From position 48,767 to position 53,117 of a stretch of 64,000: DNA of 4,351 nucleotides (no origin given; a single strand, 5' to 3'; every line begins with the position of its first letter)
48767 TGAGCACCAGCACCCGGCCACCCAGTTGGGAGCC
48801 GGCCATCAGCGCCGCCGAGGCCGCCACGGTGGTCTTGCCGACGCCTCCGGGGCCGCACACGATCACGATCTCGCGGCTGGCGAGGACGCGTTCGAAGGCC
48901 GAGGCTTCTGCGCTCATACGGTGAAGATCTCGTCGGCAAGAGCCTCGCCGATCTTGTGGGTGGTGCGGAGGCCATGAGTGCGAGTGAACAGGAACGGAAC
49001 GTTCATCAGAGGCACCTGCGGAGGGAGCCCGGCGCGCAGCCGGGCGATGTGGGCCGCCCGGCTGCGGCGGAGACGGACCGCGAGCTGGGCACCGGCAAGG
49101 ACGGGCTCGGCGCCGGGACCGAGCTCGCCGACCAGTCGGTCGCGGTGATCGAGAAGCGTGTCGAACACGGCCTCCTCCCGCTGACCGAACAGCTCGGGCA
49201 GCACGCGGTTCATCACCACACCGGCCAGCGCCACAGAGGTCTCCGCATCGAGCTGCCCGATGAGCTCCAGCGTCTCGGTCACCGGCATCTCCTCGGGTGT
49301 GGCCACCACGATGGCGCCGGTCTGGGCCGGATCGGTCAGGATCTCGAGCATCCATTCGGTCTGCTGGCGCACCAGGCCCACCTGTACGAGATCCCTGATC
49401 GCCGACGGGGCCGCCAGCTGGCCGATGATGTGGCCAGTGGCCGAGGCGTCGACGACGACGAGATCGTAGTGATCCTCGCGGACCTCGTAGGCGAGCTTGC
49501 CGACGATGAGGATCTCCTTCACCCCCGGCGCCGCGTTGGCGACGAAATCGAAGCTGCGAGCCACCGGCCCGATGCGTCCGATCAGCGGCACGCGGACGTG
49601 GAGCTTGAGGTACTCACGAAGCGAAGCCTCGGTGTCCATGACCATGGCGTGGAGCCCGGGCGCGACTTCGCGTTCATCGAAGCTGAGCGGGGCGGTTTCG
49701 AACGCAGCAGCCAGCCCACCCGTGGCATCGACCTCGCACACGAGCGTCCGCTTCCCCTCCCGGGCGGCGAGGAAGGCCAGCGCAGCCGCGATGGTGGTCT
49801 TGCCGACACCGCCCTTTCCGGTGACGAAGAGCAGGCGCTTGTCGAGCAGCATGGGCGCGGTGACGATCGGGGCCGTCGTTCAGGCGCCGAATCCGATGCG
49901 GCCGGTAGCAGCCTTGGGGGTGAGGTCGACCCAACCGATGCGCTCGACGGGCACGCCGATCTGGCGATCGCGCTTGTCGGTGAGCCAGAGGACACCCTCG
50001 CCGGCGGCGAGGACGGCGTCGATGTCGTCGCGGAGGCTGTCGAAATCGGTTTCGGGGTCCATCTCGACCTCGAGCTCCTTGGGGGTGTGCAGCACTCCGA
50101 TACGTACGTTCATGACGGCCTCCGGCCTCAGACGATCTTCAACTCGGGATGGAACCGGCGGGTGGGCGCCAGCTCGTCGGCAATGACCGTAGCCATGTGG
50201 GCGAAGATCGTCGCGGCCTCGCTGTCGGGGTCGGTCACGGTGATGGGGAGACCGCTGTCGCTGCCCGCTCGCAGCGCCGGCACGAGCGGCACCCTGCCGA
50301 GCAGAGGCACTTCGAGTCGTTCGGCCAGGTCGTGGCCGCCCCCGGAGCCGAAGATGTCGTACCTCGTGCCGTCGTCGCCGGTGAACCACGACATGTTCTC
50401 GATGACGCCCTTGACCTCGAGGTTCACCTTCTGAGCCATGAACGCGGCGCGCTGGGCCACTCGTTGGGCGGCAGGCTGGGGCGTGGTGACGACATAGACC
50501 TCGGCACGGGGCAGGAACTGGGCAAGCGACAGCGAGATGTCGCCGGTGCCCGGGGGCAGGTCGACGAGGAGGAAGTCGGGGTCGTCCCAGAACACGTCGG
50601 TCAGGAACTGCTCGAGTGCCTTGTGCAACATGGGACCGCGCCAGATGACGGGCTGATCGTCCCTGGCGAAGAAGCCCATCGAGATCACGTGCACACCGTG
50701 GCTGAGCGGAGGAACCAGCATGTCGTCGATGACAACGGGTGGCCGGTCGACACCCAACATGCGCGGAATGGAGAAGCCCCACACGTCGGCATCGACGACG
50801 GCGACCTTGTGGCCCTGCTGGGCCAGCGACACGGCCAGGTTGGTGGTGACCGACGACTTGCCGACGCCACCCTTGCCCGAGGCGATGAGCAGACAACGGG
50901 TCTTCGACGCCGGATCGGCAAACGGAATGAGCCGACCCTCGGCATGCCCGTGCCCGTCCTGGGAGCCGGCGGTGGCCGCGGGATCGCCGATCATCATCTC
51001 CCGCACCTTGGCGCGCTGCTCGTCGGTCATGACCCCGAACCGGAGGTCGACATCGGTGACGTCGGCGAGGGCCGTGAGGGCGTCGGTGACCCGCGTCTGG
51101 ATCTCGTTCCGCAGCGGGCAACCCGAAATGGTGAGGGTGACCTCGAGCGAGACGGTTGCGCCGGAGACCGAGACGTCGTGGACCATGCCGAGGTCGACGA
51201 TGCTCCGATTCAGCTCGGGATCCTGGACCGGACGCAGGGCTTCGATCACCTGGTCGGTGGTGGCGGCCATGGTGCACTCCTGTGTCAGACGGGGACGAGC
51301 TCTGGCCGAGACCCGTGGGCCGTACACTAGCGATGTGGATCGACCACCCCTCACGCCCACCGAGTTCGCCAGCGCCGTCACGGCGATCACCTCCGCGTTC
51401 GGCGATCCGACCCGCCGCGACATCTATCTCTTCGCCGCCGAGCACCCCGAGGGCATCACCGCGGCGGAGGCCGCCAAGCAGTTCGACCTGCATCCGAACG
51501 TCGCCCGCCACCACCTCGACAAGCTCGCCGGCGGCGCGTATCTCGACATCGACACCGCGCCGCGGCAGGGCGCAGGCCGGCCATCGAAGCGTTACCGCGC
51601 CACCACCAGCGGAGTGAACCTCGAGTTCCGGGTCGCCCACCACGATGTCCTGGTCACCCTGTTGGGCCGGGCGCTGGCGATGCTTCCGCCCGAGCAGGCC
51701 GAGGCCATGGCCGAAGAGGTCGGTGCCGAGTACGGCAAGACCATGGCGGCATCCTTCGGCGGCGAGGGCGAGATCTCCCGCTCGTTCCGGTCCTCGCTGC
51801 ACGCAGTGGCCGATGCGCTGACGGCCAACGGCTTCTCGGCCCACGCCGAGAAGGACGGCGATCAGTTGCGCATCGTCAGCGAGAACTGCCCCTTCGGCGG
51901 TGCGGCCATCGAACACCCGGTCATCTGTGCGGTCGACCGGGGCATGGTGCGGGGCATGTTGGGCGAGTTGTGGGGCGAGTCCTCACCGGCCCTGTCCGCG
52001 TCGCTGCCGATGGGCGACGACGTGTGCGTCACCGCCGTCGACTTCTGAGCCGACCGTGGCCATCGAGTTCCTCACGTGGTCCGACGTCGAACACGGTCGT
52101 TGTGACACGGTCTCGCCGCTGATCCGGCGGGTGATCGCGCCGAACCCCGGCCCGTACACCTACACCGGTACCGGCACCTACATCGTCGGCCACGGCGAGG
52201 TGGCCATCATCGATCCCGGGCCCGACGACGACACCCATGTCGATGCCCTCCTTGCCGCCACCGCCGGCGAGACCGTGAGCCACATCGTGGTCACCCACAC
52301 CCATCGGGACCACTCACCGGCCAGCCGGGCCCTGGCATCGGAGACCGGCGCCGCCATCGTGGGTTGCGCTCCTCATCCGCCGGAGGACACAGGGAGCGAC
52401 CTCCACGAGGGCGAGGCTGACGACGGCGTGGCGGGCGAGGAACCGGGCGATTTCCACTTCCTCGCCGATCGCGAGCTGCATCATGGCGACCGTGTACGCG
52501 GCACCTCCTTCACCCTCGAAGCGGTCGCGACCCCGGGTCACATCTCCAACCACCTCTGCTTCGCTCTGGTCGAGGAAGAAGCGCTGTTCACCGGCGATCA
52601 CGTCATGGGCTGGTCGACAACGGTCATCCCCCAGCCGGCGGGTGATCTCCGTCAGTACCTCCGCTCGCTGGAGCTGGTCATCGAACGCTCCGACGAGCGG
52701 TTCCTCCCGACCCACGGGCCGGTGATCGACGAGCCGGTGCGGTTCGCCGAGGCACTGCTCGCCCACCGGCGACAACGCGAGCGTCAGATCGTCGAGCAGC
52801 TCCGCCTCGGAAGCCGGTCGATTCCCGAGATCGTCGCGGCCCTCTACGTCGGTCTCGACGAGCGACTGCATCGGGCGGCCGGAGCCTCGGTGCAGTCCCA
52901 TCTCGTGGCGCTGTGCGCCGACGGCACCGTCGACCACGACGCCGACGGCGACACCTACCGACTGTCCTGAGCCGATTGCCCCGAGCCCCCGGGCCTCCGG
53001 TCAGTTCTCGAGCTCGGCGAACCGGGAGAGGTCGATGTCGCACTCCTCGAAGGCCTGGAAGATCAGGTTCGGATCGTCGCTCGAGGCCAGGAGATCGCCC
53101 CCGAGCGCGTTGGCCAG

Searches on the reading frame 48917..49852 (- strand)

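Call 31: search_protein_families(library=pfam, proteins=[window:48917-49852:-], max_evalue=0.00001)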
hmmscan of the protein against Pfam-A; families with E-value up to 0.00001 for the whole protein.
window:48917-49852:- (312 aa): 4 families
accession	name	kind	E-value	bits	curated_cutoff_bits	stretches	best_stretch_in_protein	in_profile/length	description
PF02374.21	ArsA_ATPase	-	4.1e-31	108.8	24.3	2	6-157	2-153/305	Anion-transporting ATPase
PF01656.29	CbiA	-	1e-12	48.5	25.4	1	8-242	2-107/125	CobQ/CobB/MinD/ParA nucleotide binding domain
PF10609.15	ParA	-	1.7e-08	34.6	27.1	1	7-45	6-44/246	NUBPL iron-transfer P-loop NTPase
PF13614.12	AAA_31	-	2.5e-08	34.5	27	1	9-138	6-127/177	AAA domain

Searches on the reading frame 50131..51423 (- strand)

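Call 31: search_protein_families(library=pfam, proteins=[window:50131-51423:-], max_evalue=0.00001)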
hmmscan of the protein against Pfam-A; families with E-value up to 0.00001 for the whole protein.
window:50131-51423:- (431 aa): 7 families
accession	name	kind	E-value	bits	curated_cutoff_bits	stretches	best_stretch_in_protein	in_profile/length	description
PF10609.15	ParA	-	1.4e-84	283.8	27.1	1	176-414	4-245/246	NUBPL iron-transfer P-loop NTPase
PF01883.24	FeS_assembly_P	-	5.9e-19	68.6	23.5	1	57-126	2-72/73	Iron-sulfur cluster assembly protein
PF01656.29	CbiA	-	6e-13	49.3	25.4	1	179-341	2-79/125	CobQ/CobB/MinD/ParA nucleotide binding domain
PF13614.12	AAA_31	-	1.5e-08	35.3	27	1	177-214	3-40/177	AAA domain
PF00142.24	Fer4_NifH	-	6.4e-08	32.8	25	0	182-224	6-48/271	4Fe-4S iron sulfur cluster binding proteins, NifH/frxC family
PF02374.21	ArsA_ATPase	-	1.8e-06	27.9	24.3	1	179-213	4-38/305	Anion-transporting ATPase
PF09140.17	MipZ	-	2.3e-06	27.5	20.7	1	178-223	3-48/262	ATPase MipZ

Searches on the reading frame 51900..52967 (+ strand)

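Call 31: search_protein_families(library=pfam, proteins=[window:51900-52967:+], max_evalue=0.00001)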
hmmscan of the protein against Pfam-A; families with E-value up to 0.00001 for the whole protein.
window:51900-52967:+ (356 aa): 2 families
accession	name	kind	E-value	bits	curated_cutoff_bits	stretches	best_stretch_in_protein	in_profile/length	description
PF00753.33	Lactamase_B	-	9.8e-18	65.2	22.7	1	93-272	9-196/196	Metallo-beta-lactamase superfamily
PF17778.7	BLACT_WH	-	5.5e-09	36.3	22.8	1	307-349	1-43/46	Beta-lactamase associated winged helix domain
